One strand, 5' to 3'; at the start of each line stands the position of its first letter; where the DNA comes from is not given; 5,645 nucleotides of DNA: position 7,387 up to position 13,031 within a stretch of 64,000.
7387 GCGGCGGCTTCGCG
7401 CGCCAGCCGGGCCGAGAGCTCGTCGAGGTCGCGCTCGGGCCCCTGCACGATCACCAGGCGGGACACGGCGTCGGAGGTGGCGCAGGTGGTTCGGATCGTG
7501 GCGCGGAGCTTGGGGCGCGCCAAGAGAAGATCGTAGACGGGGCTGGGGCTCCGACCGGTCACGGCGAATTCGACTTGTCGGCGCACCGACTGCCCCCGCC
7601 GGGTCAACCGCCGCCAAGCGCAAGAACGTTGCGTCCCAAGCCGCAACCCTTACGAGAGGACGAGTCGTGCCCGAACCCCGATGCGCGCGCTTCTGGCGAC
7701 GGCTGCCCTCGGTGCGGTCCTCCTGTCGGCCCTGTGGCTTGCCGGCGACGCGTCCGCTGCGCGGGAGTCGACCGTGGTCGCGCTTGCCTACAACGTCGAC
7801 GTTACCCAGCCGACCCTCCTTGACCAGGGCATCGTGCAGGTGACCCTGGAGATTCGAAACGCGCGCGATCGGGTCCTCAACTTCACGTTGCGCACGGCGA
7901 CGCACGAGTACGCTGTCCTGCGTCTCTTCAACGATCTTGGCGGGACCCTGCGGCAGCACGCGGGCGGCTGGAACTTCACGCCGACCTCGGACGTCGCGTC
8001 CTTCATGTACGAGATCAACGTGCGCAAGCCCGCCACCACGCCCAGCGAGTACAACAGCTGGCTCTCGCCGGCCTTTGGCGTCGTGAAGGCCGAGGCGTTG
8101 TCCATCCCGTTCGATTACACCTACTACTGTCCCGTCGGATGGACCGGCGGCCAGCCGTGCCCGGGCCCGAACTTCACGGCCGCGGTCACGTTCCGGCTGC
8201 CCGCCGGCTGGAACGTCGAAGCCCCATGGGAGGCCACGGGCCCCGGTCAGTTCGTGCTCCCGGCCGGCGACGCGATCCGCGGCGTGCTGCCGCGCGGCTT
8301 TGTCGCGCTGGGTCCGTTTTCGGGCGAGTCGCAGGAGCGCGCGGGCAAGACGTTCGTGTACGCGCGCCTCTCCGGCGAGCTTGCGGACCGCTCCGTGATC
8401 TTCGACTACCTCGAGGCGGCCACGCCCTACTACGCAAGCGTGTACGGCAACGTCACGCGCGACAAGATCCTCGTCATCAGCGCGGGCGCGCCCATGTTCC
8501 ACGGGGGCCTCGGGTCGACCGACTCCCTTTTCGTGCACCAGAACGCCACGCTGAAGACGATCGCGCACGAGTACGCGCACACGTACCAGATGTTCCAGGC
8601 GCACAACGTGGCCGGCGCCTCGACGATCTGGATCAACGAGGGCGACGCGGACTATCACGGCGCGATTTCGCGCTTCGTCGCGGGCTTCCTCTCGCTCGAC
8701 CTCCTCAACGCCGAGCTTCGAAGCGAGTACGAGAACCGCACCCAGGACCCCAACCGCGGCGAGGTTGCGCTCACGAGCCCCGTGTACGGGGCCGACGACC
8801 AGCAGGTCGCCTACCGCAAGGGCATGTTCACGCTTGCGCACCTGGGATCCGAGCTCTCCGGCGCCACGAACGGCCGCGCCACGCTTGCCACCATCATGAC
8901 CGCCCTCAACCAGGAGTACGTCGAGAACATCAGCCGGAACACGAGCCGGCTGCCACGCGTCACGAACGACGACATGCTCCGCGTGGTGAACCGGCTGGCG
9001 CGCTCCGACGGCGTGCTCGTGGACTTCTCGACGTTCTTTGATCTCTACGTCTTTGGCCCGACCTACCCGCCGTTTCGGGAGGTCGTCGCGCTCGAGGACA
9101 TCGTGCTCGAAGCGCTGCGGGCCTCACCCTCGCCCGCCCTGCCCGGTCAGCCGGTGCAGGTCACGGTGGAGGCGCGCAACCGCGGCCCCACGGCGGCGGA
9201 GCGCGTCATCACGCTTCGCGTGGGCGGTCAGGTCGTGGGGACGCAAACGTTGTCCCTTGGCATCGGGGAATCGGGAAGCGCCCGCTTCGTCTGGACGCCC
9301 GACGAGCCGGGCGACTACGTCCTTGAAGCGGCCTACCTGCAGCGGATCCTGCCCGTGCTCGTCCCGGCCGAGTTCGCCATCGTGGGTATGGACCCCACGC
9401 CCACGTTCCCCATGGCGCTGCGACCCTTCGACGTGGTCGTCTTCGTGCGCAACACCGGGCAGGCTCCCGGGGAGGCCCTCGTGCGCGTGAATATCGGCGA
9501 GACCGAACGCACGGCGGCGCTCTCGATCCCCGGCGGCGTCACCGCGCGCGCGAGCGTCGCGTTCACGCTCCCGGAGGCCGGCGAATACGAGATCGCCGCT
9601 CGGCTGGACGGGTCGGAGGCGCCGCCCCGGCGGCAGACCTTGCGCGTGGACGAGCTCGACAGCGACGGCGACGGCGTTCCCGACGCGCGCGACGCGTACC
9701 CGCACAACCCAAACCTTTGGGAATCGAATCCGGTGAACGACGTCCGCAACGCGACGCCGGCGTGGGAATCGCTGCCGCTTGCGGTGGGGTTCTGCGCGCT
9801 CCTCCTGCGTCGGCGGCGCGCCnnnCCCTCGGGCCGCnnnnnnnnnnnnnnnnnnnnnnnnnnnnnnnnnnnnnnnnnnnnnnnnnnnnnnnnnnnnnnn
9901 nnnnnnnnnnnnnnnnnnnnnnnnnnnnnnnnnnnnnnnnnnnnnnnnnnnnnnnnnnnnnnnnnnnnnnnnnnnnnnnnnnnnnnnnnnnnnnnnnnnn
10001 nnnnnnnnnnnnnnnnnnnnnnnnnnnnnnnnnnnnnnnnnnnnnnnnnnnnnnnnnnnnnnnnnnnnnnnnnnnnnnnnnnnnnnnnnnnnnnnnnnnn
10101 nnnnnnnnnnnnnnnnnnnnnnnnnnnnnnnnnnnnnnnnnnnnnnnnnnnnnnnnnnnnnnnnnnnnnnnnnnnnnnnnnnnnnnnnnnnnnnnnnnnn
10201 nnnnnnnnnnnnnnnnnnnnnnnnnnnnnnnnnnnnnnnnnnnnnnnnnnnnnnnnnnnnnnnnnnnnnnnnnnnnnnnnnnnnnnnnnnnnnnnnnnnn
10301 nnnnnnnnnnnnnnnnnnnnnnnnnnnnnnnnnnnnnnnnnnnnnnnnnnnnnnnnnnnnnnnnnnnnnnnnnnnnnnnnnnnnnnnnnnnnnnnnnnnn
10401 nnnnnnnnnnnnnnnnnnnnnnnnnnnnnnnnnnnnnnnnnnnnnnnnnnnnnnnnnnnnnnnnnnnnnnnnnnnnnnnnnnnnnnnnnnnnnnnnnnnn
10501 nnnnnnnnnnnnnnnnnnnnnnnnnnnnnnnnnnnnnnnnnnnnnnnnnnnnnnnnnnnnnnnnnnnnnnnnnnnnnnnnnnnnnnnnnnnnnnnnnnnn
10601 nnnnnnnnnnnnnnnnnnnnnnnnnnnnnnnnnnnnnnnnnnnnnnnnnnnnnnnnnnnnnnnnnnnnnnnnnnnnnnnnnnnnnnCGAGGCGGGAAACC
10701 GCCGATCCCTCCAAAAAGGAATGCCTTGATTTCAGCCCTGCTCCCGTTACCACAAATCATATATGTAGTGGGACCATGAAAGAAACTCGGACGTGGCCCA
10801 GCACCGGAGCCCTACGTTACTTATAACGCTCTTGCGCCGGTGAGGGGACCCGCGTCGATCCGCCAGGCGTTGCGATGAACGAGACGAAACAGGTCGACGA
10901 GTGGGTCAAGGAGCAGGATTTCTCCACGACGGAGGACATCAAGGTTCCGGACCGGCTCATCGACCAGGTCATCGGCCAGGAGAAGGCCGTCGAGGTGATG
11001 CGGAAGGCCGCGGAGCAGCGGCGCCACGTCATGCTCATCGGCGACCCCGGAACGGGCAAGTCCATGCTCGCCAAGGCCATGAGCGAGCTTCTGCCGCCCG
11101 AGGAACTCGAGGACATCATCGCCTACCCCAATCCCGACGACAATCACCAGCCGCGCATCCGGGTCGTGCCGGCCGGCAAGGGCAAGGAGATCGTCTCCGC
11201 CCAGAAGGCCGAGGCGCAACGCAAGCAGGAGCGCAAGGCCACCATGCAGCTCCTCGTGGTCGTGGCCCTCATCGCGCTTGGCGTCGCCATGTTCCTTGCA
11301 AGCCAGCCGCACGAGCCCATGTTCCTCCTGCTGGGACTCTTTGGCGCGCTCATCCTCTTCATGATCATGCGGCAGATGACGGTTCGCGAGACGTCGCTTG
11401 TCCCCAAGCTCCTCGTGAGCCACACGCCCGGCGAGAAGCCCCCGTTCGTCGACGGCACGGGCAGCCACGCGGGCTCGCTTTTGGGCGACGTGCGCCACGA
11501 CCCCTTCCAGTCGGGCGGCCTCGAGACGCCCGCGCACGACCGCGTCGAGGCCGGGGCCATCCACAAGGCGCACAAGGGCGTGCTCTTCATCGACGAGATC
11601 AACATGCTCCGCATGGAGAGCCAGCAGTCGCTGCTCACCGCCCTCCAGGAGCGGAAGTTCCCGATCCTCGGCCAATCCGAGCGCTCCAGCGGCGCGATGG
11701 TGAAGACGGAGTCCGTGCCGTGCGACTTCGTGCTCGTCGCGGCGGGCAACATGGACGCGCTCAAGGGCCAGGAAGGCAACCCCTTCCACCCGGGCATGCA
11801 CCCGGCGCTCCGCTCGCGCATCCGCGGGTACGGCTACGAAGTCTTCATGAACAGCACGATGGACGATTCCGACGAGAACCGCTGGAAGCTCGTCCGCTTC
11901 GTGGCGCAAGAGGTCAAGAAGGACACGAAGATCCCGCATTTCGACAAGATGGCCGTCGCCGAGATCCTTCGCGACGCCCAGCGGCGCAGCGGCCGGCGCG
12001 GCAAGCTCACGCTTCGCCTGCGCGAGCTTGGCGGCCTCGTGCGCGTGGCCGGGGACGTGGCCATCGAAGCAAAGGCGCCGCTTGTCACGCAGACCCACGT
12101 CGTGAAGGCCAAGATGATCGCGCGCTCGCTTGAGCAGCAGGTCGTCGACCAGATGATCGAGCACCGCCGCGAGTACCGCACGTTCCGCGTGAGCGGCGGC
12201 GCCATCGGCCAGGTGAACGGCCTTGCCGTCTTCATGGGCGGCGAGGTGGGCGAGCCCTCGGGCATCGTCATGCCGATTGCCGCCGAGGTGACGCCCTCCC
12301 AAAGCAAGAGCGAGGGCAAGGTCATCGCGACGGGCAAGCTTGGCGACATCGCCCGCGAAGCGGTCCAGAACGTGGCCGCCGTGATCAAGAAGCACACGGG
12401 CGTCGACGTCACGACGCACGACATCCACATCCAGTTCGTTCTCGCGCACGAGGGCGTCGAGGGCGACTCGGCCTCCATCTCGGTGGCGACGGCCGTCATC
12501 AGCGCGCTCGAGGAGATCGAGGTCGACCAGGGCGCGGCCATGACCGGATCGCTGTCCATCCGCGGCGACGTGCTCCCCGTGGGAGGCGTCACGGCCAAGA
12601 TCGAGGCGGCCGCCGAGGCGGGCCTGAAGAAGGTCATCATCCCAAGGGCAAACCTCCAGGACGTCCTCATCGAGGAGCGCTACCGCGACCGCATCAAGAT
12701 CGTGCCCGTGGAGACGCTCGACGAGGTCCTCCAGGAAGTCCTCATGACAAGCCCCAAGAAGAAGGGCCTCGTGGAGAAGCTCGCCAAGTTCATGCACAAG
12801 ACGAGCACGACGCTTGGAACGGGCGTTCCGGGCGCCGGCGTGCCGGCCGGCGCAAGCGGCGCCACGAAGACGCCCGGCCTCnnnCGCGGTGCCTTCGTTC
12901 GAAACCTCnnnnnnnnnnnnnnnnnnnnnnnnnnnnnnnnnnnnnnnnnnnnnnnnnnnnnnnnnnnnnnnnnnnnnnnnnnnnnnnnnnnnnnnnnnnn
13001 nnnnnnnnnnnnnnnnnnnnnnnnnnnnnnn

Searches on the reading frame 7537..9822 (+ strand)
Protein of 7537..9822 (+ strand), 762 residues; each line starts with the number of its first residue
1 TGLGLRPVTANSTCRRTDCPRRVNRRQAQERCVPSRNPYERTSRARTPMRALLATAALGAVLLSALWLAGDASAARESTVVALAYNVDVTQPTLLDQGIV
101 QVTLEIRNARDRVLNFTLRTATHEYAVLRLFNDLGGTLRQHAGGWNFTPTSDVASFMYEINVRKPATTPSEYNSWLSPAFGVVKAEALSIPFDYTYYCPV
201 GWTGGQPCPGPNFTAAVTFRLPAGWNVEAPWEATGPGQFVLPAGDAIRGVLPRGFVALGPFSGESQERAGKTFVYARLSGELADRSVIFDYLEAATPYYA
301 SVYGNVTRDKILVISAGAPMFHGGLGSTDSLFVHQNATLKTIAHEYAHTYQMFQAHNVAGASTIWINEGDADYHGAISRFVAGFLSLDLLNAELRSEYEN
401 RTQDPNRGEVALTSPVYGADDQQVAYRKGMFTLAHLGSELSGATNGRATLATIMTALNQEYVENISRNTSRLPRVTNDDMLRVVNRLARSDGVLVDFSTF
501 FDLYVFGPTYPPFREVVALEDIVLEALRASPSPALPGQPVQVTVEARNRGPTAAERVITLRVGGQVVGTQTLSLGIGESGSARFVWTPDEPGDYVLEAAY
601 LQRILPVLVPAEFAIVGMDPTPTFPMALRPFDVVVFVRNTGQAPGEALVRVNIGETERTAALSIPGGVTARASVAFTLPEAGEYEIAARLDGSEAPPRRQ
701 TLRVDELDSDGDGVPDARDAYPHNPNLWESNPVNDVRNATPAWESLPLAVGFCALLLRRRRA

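Call 53: search_protein_families(library=pfam, proteins=[window:7537-9822:+], max_evalue=0.00001)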
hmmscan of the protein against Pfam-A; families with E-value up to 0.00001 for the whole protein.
window:7537-9822:+ (762 aa): 2 families
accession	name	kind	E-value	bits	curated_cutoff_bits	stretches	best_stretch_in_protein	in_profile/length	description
PF07705.17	CARDB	-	2.2e-09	37.9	22.7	1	527-598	8-81/101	CARDB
PF16640.11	Big_3_5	-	2e-06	28.7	35.5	0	528-600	2-69/88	Bacterial Ig-like domain (group 3)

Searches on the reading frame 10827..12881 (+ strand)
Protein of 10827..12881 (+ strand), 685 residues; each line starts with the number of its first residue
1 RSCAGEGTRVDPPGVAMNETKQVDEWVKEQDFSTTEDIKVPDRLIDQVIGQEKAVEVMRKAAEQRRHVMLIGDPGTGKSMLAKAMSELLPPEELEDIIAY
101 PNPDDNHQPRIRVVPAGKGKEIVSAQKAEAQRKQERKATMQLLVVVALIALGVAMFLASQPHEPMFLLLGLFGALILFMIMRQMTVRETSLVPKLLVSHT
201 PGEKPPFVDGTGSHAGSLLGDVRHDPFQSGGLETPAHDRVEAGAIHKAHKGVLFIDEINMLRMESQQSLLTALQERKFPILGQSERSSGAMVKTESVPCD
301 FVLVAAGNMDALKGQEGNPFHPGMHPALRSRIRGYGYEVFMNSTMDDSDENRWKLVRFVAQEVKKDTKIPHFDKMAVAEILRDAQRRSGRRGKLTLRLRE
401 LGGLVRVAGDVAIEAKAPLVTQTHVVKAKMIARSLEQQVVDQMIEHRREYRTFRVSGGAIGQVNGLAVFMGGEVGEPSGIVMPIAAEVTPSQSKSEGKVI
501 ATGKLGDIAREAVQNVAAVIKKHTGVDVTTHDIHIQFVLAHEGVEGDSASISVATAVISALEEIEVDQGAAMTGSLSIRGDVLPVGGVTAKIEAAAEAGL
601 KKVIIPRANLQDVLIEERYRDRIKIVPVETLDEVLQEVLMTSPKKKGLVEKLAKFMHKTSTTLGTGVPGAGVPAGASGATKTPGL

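Call 53: search_protein_families(library=pfam, proteins=[window:10827-12881:+], max_evalue=0.00001)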
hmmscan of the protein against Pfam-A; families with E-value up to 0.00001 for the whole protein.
window:10827-12881:+ (685 aa): 10 families
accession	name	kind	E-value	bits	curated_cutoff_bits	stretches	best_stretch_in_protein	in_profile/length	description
PF05362.19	Lon_C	-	4.8e-31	108.4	21.1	1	458-640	25-204/205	Lon protease (S16) C-terminal proteolytic domain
PF01078.27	Mg_chelatase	-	1.1e-16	61.3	20.3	1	46-98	3-55/207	Magnesium chelatase, subunit ChlI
PF00158.32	Sigma54_activat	-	2.5e-15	57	20.2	1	237-287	82-131/168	Sigma-54 interaction domain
PF07728.20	AAA_5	-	6e-12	46.2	22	0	244-315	65-126/139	AAA domain (dynein-related subfamily)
PF13541.12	ChlI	-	1.1e-09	38.7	27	1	502-609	15-121/121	Subunit ChlI of Mg-chelatase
PF00493.29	MCM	-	1.9e-09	37.4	23.3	0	207-276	86-148/224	MCM P-loop domain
PF20436.4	LonB_AAA-LID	-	5.4e-08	33.2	22.4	1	371-428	1-58/65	Archaeal LonB, AAA+ ATPase LID domain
PF13401.12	AAA_22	-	4.1e-06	27.6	27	0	64-105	4-33/130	AAA domain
PF05496.18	RuvB_N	-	5e-06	26.8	27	0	45-87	6-55/159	Holliday junction DNA helicase RuvB P-loop domain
PF20030.5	bpMoxR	-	7.5e-06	25.6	27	0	42-93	8-59/205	MoxR domain in the MoxR-vWA-beta-propeller ternary systems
